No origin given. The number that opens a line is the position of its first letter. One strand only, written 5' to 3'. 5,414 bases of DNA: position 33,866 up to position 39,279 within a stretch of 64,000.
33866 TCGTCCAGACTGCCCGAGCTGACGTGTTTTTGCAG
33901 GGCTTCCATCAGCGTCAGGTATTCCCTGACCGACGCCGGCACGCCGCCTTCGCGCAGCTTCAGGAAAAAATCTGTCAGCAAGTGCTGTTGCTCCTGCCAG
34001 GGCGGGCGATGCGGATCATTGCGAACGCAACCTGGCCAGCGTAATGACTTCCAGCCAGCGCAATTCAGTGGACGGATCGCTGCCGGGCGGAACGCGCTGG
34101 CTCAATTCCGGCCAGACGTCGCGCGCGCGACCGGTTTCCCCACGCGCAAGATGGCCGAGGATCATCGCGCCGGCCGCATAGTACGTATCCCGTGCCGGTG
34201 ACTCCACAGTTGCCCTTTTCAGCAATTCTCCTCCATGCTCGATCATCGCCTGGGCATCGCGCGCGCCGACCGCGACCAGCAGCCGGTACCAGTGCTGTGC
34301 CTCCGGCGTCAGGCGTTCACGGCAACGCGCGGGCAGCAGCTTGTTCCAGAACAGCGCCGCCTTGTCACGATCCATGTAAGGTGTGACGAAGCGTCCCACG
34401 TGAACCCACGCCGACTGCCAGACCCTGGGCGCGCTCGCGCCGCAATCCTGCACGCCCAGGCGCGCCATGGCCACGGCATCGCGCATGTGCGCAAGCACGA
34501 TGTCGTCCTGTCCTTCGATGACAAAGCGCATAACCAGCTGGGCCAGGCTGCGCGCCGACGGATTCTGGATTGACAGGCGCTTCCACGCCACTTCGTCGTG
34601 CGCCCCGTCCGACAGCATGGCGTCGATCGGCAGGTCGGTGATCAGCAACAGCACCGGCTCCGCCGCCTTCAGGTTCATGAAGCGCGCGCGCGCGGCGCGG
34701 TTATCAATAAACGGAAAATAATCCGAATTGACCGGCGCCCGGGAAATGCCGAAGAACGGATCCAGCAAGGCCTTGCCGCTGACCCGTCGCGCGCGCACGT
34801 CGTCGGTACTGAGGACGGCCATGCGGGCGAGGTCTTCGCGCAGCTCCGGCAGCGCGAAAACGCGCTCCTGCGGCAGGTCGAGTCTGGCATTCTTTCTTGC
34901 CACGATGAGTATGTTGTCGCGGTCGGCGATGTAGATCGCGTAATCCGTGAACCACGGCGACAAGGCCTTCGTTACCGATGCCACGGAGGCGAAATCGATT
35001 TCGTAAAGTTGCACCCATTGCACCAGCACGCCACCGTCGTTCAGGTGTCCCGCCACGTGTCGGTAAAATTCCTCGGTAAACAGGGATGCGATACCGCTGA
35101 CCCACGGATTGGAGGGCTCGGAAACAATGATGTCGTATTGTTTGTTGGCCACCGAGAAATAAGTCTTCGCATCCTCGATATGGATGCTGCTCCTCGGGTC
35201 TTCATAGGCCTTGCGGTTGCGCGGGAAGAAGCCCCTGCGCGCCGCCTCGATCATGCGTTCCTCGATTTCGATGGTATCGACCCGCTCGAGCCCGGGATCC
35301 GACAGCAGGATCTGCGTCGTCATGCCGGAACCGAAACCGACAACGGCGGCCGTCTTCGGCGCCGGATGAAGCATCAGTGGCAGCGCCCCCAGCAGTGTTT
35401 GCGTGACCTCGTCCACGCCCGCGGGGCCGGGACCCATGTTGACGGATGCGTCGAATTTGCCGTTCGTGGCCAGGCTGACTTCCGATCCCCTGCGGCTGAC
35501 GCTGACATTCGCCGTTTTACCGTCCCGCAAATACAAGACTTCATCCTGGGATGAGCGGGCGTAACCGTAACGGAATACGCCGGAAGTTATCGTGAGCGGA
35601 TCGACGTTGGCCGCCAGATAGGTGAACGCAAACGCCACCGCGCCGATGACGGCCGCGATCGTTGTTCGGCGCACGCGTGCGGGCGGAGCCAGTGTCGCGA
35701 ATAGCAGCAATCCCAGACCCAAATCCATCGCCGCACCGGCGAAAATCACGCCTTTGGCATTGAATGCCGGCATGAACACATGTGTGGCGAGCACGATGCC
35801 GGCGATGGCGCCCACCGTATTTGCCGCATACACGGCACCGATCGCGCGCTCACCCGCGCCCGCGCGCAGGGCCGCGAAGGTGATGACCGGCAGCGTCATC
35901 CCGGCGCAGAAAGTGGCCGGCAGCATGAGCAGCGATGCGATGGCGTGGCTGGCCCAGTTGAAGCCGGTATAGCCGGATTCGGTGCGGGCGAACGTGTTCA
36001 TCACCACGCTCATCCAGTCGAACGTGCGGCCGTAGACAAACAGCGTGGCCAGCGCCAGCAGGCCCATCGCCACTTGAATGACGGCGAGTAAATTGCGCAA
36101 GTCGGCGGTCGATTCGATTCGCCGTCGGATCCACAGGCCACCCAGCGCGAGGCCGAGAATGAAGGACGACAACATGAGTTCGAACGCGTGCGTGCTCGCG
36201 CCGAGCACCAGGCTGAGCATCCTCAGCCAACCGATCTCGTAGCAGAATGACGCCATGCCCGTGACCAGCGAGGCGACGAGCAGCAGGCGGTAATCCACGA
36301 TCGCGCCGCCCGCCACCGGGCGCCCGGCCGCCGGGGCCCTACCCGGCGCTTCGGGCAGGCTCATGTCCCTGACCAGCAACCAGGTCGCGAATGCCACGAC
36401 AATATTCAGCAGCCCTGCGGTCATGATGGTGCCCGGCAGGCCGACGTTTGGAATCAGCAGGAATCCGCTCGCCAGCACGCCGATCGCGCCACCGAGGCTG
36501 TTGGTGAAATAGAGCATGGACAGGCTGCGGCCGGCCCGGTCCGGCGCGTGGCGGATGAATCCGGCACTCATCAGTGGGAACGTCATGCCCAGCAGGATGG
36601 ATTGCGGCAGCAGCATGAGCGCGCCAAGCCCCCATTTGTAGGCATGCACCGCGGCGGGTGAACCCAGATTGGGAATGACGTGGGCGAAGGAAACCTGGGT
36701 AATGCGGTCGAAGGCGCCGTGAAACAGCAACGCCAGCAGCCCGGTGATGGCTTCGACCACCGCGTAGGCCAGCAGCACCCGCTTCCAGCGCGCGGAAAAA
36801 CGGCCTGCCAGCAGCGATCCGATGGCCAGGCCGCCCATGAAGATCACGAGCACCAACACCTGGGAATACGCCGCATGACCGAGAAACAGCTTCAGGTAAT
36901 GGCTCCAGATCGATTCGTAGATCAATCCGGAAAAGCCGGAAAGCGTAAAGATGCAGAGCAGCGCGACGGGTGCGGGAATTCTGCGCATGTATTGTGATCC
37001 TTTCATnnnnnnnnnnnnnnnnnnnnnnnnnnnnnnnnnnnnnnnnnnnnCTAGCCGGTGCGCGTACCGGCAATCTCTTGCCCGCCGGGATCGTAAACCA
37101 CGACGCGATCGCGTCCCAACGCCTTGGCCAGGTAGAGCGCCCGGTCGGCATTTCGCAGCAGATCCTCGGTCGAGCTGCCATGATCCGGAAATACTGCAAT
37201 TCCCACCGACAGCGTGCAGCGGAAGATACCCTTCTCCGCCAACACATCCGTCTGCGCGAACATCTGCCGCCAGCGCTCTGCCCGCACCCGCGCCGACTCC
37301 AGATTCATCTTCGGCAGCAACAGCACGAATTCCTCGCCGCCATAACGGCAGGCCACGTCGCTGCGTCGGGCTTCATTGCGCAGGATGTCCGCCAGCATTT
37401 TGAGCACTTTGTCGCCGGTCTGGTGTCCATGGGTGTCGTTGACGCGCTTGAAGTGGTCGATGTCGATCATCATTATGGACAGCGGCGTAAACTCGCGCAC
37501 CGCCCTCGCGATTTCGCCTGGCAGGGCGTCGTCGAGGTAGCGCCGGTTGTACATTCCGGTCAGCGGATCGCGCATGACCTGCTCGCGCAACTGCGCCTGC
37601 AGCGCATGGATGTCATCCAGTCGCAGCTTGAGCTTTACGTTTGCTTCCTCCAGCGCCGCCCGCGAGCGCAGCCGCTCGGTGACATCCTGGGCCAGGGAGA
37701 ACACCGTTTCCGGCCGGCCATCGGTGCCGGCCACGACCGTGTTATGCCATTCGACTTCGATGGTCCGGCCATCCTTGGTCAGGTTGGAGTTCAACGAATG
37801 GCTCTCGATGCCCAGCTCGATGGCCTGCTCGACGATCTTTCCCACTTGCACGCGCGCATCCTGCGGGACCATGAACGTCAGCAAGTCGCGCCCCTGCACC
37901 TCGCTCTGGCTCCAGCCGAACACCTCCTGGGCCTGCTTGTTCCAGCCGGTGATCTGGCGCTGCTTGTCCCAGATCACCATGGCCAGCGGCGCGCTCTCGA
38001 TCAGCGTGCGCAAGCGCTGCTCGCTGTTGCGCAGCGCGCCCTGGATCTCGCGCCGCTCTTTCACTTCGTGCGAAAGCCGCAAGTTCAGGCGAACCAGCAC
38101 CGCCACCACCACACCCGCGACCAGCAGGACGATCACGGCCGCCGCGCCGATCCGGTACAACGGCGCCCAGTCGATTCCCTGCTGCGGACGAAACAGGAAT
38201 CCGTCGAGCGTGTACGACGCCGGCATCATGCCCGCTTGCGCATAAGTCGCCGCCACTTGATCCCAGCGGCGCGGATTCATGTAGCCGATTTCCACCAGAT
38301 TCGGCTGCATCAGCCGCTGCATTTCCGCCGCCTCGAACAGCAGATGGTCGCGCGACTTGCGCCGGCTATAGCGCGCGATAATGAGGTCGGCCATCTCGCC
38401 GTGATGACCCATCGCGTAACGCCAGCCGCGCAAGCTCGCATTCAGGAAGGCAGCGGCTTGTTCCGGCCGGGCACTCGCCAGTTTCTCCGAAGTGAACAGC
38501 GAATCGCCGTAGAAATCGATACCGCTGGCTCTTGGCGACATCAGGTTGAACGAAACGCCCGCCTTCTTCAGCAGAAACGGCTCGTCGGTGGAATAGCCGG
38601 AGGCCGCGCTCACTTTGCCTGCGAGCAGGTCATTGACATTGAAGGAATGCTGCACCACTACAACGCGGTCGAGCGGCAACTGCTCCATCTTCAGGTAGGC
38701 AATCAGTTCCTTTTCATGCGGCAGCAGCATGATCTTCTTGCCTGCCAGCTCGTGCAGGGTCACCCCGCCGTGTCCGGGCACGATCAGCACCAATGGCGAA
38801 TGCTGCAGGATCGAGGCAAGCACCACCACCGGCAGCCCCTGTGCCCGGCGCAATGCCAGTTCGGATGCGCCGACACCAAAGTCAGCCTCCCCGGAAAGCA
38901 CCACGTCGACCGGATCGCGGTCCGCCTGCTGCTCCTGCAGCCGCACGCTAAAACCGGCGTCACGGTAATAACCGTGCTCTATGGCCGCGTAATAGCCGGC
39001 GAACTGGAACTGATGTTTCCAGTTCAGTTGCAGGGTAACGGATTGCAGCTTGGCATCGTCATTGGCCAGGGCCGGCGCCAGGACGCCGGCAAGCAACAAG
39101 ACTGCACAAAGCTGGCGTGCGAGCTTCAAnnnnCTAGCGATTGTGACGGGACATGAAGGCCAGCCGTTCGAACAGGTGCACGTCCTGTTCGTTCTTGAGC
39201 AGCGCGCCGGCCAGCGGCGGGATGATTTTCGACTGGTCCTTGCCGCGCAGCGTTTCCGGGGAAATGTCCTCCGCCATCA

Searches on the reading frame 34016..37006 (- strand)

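Call 29: search_protein_families(library=pfam, proteins=[window:34016-37006:-], max_evalue=0.0001)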
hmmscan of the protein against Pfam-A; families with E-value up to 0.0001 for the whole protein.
window:34016-37006:- (996 aa): 2 families
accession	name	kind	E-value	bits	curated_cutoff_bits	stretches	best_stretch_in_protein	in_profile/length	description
PF01564.23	Spermine_synth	-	3.9e-19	69.4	22.9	1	536-692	5-159/186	Spermine/spermidine synthase domain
PF07690.21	MFS_1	-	1.5e-07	31.1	33.4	1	19-403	4-346/347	Major Facilitator Superfamily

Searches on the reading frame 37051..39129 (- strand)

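Call 29: search_protein_families(library=pfam, proteins=[window:37051-39129:-], max_evalue=0.0001)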
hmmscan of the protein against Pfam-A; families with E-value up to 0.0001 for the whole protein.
window:37051-39129:- (692 aa): 7 families
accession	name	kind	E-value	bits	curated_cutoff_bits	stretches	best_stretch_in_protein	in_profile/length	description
PF00990.26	GGDEF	-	4.1e-48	163.6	23.8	1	519-675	2-161/161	Diguanylate cyclase, GGDEF domain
PF09084.16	NMT1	-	5.9e-40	137.9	20.5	1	40-242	1-212/216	NMT1/THI5 like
PF00989.32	PAS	-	1.9e-18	66.9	22.6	1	372-483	2-113/113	PAS fold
PF08448.16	PAS_4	-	2.4e-10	41.1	23.1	1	378-487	2-109/110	PAS fold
PF13188.13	PAS_8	-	7.2e-10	38.9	21.8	1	371-419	1-49/65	PAS domain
PF08447.18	PAS_3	-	1.3e-06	29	25.6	1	395-474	3-83/89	PAS fold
PF13426.13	PAS_9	-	2e-05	25.2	27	1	382-485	2-103/103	PAS domain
